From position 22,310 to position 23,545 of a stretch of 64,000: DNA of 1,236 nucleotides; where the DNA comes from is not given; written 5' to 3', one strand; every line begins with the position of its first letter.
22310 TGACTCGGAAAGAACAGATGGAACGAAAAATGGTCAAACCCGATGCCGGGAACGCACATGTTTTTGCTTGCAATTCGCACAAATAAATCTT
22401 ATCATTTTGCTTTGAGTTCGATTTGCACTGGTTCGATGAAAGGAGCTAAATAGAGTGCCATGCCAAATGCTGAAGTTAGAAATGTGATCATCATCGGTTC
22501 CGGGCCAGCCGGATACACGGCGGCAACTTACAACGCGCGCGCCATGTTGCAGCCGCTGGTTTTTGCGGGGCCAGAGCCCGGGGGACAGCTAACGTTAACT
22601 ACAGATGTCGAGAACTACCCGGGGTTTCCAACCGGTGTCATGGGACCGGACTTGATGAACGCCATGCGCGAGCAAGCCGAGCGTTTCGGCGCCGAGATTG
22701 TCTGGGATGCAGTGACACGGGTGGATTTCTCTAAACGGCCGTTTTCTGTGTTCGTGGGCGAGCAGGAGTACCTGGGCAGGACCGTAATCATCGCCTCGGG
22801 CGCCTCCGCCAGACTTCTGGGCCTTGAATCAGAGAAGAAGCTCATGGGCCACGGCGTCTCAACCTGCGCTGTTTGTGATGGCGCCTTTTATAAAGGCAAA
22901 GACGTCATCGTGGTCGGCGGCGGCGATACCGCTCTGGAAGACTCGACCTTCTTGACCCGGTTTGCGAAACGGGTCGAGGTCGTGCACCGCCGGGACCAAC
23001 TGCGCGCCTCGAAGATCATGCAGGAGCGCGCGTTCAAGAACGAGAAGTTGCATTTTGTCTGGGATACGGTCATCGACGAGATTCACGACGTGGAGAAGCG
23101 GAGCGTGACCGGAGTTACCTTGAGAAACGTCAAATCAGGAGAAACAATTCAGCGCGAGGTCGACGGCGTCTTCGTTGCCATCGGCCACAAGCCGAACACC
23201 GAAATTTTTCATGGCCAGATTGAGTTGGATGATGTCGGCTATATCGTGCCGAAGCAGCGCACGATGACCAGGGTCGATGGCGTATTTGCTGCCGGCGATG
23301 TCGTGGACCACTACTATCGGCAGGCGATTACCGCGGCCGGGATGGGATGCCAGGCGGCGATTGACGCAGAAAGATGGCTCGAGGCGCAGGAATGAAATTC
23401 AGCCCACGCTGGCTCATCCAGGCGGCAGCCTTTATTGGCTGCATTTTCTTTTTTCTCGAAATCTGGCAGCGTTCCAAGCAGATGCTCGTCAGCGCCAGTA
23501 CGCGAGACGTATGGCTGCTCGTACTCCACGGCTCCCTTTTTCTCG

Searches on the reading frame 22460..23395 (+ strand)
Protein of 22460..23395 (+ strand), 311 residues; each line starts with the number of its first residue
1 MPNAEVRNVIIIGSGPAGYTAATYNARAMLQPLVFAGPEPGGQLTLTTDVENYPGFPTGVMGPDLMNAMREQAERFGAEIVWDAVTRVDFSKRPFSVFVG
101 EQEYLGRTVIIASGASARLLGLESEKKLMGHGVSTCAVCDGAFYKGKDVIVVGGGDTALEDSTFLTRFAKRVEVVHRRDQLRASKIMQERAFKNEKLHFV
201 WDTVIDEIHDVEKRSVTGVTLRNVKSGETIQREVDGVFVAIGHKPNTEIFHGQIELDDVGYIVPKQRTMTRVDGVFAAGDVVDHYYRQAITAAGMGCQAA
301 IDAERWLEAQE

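Call 9: search_protein_families(library=pfam, proteins=[window:22460-23395:+], max_evalue=0.001)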
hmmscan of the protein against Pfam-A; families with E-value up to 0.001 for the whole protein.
window:22460-23395:+ (311 aa): 6 families
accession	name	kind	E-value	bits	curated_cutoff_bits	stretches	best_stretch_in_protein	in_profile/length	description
PF07992.20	Pyr_redox_2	-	6.9e-48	164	26.1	1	8-296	2-291/291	Pyridine nucleotide-disulphide oxidoreductase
PF00070.33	Pyr_redox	-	1e-17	64.8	22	1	149-222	2-80/82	Pyridine nucleotide-disulphide oxidoreductase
PF13738.12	Pyr_redox_3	-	9e-17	61.7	30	1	84-279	103-305/305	Pyridine nucleotide-disulphide oxidoreductase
PF03486.20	HI0933_like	-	9.1e-05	22.5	50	0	8-34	2-28/244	HI0933-like protein Rossmann domain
PF13450.12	NAD_binding_8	-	0.00018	22.2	21.9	0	11-49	1-40/68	NAD(P)-binding Rossmann-like domain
PF01266.30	DAO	-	0.00018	21.6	27.9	0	63-123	149-212/353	FAD dependent oxidoreductase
